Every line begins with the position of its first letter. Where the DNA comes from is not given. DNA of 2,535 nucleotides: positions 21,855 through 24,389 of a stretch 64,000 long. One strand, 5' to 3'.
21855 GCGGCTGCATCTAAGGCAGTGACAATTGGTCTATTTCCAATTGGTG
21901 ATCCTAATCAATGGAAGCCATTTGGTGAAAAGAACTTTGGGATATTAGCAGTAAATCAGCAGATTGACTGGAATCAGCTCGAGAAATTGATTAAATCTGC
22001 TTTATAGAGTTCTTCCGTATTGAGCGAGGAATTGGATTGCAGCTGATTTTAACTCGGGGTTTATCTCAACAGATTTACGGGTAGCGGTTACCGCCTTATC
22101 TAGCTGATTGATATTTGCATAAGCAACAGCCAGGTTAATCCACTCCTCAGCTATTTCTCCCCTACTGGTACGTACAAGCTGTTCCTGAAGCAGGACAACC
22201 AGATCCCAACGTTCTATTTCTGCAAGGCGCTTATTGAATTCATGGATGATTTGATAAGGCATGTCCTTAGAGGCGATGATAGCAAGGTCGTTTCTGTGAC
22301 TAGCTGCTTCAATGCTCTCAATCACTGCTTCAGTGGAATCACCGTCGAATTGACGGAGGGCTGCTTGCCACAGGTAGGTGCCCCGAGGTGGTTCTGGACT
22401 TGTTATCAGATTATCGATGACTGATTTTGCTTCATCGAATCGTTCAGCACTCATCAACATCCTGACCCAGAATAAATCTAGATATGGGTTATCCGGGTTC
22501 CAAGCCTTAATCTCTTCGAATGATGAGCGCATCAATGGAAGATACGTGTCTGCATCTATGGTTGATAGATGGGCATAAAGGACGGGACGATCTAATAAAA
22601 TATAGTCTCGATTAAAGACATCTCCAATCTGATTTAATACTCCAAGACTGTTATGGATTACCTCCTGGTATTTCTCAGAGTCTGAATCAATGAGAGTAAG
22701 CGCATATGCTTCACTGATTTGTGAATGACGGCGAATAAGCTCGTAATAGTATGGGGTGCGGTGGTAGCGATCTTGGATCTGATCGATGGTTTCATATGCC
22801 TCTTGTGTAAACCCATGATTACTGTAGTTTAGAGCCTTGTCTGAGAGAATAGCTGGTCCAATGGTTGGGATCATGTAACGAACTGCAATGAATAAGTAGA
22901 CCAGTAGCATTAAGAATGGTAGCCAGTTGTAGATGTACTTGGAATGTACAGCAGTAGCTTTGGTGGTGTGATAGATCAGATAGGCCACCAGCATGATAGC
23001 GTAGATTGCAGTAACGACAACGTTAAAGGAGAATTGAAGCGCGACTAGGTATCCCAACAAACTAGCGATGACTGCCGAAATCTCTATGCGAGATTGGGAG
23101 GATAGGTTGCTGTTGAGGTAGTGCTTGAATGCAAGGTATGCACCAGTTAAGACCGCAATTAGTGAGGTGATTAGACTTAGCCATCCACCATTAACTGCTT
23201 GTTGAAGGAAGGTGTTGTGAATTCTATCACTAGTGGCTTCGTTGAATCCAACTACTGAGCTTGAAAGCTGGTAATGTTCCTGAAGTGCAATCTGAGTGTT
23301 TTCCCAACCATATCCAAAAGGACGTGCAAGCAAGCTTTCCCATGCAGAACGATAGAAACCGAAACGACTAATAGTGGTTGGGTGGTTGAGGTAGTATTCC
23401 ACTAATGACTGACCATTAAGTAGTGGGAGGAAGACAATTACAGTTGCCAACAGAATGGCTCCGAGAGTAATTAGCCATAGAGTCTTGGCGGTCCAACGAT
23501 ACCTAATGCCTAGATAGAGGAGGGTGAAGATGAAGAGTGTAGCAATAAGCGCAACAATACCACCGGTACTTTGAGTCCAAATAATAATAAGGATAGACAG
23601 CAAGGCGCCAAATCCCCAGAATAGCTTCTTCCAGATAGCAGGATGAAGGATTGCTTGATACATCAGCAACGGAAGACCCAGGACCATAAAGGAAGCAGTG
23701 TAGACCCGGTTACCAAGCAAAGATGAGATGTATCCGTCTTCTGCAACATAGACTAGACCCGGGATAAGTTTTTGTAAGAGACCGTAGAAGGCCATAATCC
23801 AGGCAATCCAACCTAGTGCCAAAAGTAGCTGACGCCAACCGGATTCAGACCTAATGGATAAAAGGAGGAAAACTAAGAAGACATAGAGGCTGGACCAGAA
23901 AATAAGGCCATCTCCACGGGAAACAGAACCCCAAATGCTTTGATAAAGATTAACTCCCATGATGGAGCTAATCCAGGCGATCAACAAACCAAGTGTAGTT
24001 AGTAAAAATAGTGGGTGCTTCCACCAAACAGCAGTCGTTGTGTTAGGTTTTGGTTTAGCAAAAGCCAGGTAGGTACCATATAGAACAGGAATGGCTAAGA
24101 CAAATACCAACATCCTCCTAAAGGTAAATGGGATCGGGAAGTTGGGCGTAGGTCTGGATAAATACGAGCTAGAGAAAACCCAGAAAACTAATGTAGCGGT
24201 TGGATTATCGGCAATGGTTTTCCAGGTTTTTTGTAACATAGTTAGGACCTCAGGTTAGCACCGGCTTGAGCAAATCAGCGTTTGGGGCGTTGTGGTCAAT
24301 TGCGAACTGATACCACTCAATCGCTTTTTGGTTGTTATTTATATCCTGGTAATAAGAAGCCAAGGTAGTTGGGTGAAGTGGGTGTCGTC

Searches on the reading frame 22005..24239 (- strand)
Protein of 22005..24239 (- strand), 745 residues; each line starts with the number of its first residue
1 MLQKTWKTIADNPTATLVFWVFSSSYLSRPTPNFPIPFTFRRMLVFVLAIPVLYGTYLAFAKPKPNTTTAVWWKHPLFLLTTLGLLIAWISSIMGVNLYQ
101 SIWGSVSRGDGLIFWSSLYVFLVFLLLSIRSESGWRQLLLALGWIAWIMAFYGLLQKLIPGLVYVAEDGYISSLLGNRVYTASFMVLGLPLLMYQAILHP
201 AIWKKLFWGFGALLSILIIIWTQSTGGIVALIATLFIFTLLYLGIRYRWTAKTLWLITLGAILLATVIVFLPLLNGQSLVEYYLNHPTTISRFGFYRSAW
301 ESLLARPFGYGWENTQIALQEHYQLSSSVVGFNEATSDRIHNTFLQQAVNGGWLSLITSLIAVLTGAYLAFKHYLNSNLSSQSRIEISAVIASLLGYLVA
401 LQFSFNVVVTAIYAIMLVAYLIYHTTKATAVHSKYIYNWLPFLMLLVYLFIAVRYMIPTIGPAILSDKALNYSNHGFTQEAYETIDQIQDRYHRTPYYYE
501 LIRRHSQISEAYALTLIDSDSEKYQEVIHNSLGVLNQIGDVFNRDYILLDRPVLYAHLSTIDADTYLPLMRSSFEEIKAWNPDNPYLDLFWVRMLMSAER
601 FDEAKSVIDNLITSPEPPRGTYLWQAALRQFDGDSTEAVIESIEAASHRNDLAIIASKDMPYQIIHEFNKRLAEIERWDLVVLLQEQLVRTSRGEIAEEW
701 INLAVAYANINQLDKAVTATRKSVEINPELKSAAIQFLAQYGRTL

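Call 34: search_protein_families(library=pfam, max_evalue=0.001, proteins=[window:22005-24239:-])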
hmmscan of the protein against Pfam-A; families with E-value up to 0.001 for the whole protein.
seq(745 aa): 4 families
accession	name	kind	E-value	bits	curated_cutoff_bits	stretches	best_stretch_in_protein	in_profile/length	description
PF04932.20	Wzy_C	-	1e-12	48.5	31.7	1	211-357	2-146/149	O-Antigen ligase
PF00515.34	TPR_1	-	1.8e-05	24.8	27.8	1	697-729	1-33/34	Tetratricopeptide repeat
PF07719.23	TPR_2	-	2.8e-05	24.3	27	1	697-729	1-33/34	Tetratricopeptide repeat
PF14559.12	TPR_19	-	0.0006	20.5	25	0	574-611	14-51/68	Tetratricopeptide repeat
